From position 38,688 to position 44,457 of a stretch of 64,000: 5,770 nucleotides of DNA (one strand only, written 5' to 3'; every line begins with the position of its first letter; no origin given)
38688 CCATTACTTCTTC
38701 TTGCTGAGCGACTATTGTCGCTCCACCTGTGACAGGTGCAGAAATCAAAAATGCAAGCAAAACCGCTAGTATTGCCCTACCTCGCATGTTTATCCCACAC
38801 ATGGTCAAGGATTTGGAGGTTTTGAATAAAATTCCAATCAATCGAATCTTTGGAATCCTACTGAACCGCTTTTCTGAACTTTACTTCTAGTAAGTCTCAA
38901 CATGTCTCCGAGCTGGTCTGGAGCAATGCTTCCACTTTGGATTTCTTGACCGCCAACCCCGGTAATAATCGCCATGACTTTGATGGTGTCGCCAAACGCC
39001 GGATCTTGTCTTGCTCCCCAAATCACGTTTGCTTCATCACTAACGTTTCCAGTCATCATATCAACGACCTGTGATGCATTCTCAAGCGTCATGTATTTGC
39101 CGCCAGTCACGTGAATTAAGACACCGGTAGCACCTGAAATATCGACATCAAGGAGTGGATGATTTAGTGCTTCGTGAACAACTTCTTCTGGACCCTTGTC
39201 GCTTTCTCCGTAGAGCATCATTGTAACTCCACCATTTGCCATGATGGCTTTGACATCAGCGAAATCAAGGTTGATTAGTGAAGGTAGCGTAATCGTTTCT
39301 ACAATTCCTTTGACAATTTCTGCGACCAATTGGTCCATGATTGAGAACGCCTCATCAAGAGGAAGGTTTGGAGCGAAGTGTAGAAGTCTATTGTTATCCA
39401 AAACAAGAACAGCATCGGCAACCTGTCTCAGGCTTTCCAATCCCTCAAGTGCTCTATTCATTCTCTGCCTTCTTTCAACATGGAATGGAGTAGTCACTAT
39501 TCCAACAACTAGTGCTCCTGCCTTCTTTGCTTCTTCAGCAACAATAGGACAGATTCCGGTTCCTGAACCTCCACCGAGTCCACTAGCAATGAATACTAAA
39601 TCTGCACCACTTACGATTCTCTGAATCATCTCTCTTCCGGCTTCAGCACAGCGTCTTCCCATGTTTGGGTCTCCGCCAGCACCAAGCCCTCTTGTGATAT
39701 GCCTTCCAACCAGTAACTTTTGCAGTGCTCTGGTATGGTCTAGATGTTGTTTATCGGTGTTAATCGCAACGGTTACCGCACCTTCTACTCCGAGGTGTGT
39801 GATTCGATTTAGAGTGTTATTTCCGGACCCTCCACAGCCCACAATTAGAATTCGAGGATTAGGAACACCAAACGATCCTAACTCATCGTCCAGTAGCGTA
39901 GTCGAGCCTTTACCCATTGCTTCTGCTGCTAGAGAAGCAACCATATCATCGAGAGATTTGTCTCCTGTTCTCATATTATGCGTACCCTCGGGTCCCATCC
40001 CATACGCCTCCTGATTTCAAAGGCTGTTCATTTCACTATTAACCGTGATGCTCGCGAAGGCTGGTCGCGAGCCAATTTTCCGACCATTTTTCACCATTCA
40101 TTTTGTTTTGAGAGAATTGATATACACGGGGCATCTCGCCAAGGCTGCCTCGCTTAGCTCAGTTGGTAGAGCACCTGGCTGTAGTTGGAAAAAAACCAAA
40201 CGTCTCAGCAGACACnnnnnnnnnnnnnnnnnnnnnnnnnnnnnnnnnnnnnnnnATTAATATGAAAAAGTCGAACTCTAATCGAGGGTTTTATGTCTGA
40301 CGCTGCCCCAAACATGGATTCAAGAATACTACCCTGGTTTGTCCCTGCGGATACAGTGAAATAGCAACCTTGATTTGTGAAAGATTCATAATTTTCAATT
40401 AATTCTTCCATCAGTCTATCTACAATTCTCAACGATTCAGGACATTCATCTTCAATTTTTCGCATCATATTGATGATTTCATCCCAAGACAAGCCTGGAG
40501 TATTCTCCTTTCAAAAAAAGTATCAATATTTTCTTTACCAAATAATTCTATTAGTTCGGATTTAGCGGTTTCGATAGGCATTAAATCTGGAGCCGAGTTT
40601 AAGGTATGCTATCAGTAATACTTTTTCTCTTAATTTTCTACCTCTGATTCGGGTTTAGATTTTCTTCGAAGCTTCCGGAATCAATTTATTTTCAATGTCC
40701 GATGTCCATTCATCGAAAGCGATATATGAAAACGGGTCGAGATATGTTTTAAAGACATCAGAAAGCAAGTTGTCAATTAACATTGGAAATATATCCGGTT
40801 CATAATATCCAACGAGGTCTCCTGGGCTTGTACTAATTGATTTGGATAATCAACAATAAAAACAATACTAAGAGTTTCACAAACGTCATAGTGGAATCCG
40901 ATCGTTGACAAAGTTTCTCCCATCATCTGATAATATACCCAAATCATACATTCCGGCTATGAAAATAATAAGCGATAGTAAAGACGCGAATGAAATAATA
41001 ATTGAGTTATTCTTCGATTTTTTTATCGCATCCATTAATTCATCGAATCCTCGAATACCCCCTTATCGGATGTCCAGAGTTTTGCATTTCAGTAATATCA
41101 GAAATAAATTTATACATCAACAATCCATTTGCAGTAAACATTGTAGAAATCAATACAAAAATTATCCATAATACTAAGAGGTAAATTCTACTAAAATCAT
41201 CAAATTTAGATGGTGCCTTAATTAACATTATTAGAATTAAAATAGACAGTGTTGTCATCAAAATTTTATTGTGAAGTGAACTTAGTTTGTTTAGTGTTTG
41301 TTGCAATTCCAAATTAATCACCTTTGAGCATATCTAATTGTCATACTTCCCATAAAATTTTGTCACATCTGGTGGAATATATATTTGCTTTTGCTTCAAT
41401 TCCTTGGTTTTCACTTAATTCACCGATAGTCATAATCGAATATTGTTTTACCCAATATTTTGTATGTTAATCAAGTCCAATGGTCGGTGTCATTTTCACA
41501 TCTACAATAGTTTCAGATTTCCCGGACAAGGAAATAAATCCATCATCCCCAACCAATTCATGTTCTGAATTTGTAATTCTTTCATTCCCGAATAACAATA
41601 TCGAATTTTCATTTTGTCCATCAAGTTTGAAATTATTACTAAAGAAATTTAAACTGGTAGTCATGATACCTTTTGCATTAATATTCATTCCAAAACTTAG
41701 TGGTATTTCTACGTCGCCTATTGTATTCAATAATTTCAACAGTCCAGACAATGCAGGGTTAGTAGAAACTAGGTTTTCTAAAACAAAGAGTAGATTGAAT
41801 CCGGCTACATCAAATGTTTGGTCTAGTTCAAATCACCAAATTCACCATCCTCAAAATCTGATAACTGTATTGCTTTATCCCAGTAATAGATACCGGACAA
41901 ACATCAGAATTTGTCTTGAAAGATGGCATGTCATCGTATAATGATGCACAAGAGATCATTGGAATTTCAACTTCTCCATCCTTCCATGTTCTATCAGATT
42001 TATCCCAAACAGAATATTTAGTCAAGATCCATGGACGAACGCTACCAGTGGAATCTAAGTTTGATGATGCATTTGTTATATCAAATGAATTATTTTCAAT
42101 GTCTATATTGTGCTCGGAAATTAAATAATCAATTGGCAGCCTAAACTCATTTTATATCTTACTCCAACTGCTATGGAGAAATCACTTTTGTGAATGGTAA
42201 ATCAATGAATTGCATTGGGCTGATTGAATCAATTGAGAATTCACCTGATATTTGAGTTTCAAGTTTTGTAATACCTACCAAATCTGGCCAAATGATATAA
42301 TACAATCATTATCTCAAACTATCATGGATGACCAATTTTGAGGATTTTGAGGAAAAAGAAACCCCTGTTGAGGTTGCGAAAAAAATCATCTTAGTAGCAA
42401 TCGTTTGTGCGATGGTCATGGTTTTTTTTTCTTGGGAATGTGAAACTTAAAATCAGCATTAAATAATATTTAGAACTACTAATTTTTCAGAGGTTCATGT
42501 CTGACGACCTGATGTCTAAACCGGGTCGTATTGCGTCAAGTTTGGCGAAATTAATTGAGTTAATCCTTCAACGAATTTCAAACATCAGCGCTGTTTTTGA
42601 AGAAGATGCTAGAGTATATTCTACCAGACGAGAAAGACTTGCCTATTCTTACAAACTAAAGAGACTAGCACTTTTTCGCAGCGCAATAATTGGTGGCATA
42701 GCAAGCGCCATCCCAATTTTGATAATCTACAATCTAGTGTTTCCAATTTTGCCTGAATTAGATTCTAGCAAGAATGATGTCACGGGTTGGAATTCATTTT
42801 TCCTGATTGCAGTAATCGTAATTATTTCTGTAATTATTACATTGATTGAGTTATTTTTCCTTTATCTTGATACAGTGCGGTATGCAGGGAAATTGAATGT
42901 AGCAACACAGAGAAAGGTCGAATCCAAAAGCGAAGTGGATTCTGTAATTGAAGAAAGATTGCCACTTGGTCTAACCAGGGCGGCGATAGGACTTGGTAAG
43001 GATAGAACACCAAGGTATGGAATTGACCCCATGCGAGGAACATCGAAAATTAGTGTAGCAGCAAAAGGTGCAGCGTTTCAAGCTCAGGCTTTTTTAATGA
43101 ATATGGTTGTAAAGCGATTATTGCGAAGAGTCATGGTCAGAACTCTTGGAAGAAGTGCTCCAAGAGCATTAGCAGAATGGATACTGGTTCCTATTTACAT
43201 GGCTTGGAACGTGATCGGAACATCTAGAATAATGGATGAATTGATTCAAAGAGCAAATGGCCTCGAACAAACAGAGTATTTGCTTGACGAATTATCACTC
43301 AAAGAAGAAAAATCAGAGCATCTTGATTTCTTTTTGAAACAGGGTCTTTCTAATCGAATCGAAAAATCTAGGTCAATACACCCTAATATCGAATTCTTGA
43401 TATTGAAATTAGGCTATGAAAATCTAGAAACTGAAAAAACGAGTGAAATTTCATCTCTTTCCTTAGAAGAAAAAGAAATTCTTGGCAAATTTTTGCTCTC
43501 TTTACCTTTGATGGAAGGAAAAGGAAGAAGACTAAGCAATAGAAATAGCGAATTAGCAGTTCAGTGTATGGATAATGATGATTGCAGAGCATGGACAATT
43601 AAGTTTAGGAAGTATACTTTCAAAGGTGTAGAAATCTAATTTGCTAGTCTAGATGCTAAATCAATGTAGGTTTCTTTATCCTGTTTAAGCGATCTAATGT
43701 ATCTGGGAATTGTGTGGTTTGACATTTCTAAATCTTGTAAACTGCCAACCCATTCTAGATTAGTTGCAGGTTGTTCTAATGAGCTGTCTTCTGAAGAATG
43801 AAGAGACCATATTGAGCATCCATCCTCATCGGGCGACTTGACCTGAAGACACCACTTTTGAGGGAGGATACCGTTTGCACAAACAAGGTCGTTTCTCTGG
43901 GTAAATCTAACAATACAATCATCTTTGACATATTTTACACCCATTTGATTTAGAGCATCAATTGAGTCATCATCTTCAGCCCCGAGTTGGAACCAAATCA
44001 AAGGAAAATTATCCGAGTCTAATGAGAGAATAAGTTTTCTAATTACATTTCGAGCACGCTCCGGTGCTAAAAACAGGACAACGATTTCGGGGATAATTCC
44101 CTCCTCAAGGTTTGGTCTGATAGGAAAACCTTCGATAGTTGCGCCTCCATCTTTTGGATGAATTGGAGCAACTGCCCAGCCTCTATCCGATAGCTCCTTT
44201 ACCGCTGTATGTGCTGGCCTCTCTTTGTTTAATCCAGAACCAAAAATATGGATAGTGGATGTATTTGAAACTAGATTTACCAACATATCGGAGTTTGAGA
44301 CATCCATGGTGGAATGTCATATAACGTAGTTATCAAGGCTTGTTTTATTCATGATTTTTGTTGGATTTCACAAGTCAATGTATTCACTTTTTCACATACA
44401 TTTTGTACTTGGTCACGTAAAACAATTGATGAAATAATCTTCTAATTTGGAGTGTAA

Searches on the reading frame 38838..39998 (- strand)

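Call 11: search_protein_families(library=pfam, proteins=[window:38838-39998:-], max_evalue=0.001)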
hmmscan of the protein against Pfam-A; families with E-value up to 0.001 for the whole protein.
window:38838-39998:- (386 aa): 2 families
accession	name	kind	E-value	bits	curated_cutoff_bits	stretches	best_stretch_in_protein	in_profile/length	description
PF00091.31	Tubulin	-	5.9e-41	141.3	33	1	49-208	1-188/190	Tubulin/FtsZ family, GTPase domain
PF12327.13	FtsZ_C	-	1.3e-26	93.1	27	1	257-348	1-94/95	FtsZ family, C-terminal domain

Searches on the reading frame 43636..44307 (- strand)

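Call 11: search_protein_families(library=pfam, proteins=[window:43636-44307:-], max_evalue=0.001)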
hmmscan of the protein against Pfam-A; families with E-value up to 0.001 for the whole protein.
window:43636-44307:- (223 aa): 1 family
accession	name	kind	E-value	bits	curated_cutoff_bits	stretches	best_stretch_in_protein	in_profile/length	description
PF13380.12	CoA_binding_2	-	8.4e-19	68.6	22.8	1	18-133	2-112/116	CoA binding domain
